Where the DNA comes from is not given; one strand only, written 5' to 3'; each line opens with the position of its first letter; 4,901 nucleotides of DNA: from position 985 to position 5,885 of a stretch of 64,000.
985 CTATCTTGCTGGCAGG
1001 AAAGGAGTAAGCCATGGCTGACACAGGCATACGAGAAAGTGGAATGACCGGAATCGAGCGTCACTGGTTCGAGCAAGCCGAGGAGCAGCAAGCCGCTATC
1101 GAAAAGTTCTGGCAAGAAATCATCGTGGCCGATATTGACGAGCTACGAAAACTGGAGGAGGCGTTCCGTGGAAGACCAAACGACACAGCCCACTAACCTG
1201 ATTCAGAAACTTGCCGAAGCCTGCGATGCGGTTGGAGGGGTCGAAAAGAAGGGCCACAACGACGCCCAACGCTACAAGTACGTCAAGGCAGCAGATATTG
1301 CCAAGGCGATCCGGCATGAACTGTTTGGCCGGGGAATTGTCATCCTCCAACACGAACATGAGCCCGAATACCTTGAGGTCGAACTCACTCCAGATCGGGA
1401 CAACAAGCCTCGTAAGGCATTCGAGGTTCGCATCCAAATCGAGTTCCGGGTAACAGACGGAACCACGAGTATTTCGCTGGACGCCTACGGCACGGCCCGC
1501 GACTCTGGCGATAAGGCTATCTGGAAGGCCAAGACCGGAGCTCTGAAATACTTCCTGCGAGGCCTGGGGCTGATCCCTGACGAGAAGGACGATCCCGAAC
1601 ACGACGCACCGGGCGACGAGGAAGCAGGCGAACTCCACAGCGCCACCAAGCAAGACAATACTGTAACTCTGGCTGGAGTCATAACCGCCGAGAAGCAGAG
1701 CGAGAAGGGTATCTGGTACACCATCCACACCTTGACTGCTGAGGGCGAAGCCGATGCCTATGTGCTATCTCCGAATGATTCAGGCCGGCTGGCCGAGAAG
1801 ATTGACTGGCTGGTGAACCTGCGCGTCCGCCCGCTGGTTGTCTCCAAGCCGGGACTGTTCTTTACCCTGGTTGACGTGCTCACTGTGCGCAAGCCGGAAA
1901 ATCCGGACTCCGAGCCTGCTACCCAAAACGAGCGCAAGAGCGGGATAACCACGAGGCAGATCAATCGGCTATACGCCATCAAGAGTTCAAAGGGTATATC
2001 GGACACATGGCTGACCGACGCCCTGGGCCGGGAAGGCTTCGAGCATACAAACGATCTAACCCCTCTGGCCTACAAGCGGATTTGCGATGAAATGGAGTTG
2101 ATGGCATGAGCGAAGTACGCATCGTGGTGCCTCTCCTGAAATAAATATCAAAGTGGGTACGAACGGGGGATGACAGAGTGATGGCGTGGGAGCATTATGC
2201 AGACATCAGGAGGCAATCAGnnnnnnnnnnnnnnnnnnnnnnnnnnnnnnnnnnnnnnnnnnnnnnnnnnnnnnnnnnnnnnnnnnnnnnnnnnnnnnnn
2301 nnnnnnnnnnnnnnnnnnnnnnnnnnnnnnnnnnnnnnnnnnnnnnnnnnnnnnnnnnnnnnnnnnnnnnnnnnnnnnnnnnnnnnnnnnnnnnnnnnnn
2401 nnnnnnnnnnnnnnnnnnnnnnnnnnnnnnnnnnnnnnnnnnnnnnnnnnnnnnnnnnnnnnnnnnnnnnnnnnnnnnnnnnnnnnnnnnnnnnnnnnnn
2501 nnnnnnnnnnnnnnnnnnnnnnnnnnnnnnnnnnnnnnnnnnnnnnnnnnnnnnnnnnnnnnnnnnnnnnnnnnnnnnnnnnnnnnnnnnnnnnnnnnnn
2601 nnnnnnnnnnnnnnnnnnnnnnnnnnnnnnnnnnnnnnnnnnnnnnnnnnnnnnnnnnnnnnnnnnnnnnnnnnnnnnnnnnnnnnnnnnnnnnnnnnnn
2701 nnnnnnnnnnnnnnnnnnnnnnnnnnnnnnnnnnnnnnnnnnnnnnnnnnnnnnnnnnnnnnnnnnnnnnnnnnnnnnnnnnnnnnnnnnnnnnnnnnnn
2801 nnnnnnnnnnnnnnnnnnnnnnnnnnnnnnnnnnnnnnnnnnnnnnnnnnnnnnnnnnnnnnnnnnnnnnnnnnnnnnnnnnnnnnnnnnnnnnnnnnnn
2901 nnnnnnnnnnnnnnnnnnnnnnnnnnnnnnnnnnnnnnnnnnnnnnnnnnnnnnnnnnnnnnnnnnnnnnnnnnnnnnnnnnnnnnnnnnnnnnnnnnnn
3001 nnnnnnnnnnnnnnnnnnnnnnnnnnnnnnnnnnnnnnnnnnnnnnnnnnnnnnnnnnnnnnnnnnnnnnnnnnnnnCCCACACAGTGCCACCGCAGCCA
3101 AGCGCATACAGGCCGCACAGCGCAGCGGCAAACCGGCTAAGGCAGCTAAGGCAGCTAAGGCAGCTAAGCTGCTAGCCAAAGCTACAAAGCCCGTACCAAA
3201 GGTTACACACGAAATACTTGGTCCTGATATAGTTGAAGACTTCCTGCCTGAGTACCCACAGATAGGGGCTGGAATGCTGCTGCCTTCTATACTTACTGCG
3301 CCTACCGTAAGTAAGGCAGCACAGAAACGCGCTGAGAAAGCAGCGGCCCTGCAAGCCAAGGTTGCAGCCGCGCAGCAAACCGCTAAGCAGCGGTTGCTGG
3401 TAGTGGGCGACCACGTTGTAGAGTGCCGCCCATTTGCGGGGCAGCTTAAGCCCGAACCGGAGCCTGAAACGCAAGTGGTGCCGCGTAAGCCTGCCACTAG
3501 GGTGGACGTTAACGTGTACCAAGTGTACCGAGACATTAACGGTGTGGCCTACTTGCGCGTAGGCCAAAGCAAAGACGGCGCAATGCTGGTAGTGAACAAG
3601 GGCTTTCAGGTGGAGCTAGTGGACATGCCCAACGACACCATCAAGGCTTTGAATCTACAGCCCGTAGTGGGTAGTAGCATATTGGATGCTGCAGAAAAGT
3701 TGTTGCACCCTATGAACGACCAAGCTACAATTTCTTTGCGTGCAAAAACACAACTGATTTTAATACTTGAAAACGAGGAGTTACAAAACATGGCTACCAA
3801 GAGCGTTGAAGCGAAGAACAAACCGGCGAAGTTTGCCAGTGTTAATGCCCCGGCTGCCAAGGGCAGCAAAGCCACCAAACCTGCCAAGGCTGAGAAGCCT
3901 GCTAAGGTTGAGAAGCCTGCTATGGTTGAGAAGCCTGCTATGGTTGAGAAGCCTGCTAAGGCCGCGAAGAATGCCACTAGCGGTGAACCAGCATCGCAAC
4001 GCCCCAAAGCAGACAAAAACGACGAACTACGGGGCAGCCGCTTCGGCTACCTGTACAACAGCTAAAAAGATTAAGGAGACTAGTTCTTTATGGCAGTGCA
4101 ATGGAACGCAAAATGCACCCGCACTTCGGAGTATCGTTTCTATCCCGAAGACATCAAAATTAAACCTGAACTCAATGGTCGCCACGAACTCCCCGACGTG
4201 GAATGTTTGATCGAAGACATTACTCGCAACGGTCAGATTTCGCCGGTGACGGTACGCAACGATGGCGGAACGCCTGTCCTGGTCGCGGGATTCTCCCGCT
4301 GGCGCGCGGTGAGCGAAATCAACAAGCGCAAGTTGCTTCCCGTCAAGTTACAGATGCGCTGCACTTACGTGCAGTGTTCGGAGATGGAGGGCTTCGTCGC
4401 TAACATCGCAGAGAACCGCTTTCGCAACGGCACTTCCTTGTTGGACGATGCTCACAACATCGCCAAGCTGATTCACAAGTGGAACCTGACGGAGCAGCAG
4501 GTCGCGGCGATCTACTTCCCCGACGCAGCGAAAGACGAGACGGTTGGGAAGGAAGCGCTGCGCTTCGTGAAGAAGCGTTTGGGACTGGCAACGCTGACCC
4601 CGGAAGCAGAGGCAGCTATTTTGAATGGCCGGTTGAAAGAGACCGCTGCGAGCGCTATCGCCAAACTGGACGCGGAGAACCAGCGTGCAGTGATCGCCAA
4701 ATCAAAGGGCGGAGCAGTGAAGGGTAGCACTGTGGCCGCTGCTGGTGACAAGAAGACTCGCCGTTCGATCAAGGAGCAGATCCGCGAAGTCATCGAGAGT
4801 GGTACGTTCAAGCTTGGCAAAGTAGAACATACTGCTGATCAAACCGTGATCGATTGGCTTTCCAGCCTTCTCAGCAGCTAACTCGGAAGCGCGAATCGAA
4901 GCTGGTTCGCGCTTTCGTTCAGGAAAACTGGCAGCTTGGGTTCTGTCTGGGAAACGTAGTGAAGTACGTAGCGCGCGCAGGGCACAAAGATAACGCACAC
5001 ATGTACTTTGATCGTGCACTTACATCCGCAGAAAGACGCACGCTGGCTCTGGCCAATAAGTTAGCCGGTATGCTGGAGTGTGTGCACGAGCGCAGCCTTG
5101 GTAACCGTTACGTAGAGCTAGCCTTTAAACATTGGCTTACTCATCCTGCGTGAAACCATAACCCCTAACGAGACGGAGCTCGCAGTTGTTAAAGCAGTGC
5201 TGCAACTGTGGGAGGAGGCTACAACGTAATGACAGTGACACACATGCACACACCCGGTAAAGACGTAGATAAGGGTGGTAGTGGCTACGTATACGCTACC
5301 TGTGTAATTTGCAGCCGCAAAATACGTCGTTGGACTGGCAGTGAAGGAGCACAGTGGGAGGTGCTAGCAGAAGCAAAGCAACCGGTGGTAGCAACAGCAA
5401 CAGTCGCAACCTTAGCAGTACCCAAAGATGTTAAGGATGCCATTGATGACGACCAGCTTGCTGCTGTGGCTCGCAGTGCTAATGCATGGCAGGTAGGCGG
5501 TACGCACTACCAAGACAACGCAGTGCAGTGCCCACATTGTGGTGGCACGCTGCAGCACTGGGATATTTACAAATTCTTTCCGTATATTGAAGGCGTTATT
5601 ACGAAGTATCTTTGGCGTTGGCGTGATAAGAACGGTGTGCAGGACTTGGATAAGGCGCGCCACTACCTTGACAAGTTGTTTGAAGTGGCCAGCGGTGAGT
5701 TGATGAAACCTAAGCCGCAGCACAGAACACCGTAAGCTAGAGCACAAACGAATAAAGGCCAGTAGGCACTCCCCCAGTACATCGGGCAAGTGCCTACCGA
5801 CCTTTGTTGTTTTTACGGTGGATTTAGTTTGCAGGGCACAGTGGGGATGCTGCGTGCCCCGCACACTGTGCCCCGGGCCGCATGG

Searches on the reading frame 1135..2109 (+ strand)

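Call 46: search_protein_families(library=pfam, proteins=[window:1135-2109:+], max_evalue=0.001)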
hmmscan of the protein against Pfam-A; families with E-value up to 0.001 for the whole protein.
window:1135-2109:+ (324 aa): 1 family
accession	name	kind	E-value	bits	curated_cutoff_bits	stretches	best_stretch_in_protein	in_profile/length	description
PF04404.17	ERF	-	6.3e-08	33.2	25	1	24-163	3-134/153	ERF superfamily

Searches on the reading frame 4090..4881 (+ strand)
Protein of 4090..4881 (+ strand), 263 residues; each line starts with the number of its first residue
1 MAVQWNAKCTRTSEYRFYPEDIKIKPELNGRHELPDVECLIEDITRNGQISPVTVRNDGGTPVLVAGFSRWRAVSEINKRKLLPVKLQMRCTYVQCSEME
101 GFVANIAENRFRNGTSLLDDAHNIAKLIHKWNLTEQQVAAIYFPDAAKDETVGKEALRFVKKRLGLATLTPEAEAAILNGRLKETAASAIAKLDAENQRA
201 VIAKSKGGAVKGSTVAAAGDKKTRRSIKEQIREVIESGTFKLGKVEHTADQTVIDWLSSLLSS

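Call 46: search_protein_families(library=pfam, proteins=[window:4090-4881:+], max_evalue=0.001)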
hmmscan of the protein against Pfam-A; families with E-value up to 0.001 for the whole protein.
window:4090-4881:+ (263 aa): 1 family
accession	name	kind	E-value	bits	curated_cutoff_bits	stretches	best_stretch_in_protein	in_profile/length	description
PF17762.8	HTH_ParB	-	2e-05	25.1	22.6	1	117-204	5-82/102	ParB HTH domain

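Call 56: search_solved_structures(query=window:4090-4881:+, max_evalue=0.1)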
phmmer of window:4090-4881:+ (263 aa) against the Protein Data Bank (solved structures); distinct sequences matched with E-value up to 0.1: 7.
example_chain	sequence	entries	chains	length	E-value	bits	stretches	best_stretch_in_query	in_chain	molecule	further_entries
7o0n_A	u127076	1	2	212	5e-06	29.7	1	39-141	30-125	ParB family protein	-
7bnk_A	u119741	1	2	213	6.9e-06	29.2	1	39-141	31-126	ParB family protein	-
7bnr_A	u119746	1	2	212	7.2e-06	29.2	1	39-141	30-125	ParB family protein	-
7ol9_A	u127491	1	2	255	0.00054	23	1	42-140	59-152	Nucleoid occlusion protein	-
6t1f_A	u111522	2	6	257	0.0054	19.8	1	35-192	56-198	Chromosome-partitioning protein ParB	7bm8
4umk_A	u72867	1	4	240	0.019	18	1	37-204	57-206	PROBABLE CHROMOSOME-PARTITIONING PROTEIN PARB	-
1vz0_A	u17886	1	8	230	0.092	15.7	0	37-198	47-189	Chromosome-partitioning protein Spo0J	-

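Call 66: search_protein_families(library=pfam, proteins=[window:4090-4881:+], max_evalue=0.1)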
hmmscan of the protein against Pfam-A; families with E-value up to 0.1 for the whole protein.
window:4090-4881:+ (263 aa): 4 families
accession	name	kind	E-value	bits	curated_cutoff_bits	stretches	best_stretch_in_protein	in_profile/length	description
PF17762.8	HTH_ParB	-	2e-05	25.1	22.6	1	117-204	5-82/102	ParB HTH domain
PF02195.25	ParB_N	-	0.0071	16.8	26.3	1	36-81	26-72/95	ParB N-terminal domain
PF21351.2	TetR_C_41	-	0.056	14.2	27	0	165-198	60-92/108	Tetracyclin repressor-like, C-terminal domain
PF13328.12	HD_4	-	0.073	13.2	27.2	0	107-155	10-57/156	HD domain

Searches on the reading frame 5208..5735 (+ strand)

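Call 46: search_protein_families(library=pfam, proteins=[window:5208-5735:+], max_evalue=0.001)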
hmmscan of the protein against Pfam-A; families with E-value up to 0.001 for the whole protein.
window:5208-5735:+ (175 aa): 1 family
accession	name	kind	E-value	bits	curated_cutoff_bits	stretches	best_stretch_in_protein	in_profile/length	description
PF11753.13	DUF3310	-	1.6e-05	25.3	24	1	122-155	26-60/60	Protein of unknwon function (DUF3310)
